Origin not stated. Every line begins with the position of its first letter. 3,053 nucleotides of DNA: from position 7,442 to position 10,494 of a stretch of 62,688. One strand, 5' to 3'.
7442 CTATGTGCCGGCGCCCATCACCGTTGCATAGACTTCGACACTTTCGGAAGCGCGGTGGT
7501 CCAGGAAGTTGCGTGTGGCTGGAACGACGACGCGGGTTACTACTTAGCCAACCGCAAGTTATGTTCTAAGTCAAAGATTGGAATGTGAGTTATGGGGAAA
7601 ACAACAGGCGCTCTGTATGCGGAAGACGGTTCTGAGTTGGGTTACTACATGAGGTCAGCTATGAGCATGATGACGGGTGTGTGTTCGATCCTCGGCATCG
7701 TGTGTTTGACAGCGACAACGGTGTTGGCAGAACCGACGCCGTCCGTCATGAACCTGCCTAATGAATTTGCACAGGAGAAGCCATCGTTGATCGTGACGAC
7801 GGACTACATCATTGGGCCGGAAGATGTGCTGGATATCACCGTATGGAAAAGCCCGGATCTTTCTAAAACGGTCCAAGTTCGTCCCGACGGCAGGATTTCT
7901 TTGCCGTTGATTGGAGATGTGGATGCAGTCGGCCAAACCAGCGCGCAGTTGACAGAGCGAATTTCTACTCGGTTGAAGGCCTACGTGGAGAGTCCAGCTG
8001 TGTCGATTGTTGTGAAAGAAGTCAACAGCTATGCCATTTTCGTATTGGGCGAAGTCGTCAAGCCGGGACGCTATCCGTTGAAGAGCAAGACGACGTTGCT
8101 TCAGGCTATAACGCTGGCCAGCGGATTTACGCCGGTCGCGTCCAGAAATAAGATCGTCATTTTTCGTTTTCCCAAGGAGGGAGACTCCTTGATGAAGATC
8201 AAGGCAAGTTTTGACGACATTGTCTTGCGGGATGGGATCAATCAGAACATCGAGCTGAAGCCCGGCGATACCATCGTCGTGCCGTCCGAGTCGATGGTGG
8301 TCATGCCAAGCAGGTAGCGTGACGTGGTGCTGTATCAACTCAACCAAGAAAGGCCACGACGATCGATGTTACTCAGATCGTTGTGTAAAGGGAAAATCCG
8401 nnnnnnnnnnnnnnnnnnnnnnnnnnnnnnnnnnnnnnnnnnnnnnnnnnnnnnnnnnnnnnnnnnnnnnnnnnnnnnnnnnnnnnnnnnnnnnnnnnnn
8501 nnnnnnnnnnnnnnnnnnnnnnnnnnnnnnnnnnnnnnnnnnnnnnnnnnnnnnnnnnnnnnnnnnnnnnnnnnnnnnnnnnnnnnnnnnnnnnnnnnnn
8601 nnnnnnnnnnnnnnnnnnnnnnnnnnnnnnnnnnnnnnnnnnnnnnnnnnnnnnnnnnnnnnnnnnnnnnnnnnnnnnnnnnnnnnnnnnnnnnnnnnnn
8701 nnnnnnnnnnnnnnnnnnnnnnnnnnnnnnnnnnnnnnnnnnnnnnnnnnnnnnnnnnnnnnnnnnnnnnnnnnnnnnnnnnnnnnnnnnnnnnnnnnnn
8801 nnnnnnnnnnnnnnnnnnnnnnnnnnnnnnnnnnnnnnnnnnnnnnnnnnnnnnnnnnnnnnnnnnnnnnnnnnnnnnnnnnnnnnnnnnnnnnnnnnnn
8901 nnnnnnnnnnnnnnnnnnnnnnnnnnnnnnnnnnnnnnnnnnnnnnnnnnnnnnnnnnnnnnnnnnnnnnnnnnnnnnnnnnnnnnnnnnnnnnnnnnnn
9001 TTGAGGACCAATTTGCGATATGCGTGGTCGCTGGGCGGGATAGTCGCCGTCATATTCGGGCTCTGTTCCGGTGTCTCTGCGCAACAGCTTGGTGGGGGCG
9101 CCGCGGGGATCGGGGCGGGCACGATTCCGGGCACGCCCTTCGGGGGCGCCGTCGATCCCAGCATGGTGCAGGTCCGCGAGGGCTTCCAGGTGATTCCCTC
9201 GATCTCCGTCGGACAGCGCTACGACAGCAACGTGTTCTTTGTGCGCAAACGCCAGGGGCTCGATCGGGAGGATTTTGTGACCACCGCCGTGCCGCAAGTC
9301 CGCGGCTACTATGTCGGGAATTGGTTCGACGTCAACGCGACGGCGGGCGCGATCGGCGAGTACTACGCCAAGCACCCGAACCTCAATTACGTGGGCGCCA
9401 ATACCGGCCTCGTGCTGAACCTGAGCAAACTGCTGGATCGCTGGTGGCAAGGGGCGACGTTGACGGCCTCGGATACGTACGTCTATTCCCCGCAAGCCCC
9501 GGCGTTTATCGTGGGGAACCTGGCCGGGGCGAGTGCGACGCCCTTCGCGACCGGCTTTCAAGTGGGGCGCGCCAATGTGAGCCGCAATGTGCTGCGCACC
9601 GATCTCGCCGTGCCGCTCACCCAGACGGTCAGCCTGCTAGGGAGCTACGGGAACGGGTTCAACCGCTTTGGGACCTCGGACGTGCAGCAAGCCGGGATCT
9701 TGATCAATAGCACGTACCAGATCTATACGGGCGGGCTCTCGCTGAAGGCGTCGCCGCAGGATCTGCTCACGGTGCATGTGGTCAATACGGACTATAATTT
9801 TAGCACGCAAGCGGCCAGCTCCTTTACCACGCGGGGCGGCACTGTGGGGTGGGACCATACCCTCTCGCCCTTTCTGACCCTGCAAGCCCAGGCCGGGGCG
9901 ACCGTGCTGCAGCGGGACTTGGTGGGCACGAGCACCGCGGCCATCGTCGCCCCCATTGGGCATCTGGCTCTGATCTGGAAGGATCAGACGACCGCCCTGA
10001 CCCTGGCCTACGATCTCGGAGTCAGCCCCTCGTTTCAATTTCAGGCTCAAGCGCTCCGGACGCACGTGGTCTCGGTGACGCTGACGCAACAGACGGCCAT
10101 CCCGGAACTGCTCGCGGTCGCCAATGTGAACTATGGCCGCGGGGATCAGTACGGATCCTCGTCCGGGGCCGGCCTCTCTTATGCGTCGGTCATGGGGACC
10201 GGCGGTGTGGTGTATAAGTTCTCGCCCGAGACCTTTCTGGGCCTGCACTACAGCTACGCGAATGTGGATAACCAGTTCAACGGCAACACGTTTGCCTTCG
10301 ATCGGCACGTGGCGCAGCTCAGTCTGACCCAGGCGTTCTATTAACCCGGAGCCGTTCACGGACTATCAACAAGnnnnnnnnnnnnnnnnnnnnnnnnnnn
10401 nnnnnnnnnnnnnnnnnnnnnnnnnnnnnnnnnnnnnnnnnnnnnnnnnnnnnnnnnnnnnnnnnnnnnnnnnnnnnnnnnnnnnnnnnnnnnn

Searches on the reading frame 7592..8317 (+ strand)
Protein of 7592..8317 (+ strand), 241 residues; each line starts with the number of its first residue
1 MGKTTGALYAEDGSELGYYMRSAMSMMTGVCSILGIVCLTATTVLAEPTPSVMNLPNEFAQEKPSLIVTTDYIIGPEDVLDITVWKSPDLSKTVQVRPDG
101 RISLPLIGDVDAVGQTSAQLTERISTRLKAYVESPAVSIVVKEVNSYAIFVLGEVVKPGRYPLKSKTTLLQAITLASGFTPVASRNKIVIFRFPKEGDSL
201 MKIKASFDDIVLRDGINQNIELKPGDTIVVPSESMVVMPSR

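Call 6: search_protein_families(library=pfam, proteins=[window:7592-8317:+], max_evalue=0.001)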
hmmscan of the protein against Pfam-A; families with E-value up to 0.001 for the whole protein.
window:7592-8317:+ (241 aa): 3 families
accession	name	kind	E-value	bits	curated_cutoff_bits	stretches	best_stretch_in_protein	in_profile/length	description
PF02563.21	Poly_export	-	1.1e-25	90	28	1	69-141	4-76/77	Polysaccharide biosynthesis/export protein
PF10531.15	SLBB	-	1.6e-12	47.5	27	1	149-203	2-54/55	SLBB domain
PF22461.2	SLBB_2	-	1.7e-07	31.6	27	1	149-230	3-79/79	SLBB domain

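Call 68: search_protein_families(library=ncbifam, proteins=[window:7592-8317:+], max_evalue=0.00001)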
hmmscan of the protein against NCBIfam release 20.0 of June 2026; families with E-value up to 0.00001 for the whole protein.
window:7592-8317:+ (241 aa): 4 families
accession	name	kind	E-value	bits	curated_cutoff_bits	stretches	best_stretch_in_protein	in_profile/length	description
TIGR03027.2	pepcterm_export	equivalog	2e-45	154.5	180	1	71-233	2-167/169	XrtA/PEP-CTERM system exopolysaccharide export protein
NF041843.1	EpsY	equivalog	6.4e-40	136.6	320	1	61-230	43-210/211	exopolysaccharide export protein EpsY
TIGR03028.1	EpsE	equivalog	1.8e-29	102.8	262.65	1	71-233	1-162/239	polysaccharide export protein EpsE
NF011658.0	PRK15078.1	subfamily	6.3e-23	81.1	333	1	67-233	80-252/380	polysaccharide export protein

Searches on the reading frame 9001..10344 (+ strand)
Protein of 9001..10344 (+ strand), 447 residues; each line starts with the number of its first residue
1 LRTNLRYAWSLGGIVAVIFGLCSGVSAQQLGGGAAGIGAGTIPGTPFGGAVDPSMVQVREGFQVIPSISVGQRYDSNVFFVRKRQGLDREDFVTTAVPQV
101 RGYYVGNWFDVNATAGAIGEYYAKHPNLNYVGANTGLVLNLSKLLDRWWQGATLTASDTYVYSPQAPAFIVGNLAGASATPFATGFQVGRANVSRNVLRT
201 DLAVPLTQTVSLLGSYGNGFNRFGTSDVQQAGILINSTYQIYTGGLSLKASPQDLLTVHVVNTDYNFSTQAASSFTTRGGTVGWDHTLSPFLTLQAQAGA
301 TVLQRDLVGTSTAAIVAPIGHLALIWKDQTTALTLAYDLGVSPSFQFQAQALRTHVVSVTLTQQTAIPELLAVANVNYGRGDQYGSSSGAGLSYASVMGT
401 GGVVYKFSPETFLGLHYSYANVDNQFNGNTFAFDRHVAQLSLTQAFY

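Call 6: search_protein_families(library=pfam, proteins=[window:9001-10344:+], max_evalue=0.001)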
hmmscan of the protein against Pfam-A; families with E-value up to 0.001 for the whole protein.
window:9001-10344:+ (447 aa): 1 family
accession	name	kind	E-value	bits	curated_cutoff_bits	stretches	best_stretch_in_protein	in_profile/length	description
PF10082.15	BBP2_2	-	3.1e-05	23.5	23.7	0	281-443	221-375/378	Putative beta-barrel porin 2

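Call 68: search_protein_families(library=ncbifam, proteins=[window:9001-10344:+], max_evalue=0.00001)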
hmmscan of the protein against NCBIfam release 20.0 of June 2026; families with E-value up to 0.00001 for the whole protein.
window:9001-10344:+ (447 aa): 1 family
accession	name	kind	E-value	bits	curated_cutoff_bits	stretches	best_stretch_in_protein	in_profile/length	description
TIGR03016.1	pepcterm_hypo_1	hypoth_equivalog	8.4e-09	34.9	90.85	0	62-129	4-68/477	TIGR03016 family PEP-CTERM system-associated outer membrane protein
